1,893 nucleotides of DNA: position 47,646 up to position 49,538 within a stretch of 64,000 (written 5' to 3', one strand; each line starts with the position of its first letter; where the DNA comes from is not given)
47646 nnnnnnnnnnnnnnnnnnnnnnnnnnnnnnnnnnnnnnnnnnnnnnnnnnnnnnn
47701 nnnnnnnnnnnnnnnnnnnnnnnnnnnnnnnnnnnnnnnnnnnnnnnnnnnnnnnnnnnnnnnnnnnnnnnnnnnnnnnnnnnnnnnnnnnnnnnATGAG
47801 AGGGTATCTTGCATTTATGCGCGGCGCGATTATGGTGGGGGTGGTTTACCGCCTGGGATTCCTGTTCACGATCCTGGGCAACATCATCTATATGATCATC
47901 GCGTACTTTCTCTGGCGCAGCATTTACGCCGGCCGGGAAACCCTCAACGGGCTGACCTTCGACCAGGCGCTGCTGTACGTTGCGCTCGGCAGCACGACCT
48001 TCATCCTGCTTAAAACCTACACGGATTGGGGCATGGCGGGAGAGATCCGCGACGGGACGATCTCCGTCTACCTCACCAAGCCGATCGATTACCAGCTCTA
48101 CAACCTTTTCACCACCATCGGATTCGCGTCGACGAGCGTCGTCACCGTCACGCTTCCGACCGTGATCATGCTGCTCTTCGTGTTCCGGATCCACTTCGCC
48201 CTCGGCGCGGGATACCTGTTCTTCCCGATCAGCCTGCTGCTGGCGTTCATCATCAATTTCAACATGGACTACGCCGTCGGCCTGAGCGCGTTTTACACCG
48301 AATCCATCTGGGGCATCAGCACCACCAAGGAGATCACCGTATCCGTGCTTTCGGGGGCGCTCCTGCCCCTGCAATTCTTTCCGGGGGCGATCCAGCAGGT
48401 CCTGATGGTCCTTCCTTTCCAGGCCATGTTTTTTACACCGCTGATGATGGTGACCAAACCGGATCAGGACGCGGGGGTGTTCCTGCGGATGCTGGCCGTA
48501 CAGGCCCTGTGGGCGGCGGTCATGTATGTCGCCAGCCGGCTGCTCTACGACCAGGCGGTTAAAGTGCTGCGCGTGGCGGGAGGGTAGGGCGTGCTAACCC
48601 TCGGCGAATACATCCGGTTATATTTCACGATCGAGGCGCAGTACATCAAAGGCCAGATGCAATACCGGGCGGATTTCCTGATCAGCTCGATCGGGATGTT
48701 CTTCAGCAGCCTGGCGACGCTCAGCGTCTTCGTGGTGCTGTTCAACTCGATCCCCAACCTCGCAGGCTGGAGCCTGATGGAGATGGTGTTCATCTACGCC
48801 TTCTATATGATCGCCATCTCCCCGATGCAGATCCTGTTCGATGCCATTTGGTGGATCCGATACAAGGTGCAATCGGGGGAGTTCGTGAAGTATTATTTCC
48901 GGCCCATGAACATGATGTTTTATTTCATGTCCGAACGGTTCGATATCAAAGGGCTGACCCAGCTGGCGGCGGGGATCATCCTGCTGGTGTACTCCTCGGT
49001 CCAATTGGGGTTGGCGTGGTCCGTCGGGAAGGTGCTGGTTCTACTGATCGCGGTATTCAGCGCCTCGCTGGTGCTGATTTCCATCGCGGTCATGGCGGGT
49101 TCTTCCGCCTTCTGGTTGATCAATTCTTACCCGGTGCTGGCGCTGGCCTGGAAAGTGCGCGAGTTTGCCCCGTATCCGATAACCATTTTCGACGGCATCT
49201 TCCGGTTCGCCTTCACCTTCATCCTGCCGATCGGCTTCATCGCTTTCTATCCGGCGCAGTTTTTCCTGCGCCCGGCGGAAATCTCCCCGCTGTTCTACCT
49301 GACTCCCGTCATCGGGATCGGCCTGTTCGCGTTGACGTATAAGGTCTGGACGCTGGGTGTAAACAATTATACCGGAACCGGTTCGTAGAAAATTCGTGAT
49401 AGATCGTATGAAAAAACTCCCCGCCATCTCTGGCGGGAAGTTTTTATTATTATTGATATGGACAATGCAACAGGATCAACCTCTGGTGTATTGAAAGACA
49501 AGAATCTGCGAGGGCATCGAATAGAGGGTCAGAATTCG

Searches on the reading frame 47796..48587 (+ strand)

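Call 17: search_protein_families(library=pfam, proteins=[window:47796-48587:+])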
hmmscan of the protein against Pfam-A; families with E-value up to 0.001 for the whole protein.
window:47796-48587:+ (263 aa): 1 family
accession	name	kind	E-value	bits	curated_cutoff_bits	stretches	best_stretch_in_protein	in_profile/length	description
PF06182.17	ABC2_membrane_6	-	3.8e-24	86.2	22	1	31-262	2-229/229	ABC-2 family transporter protein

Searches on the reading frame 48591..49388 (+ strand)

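Call 17: search_protein_families(library=pfam, proteins=[window:48591-49388:+])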
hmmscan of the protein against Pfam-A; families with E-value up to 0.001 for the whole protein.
window:48591-49388:+ (265 aa): 1 family
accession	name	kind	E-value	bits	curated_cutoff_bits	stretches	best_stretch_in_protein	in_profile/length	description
PF06182.17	ABC2_membrane_6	-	9.4e-44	150.3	22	1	41-264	5-229/229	ABC-2 family transporter protein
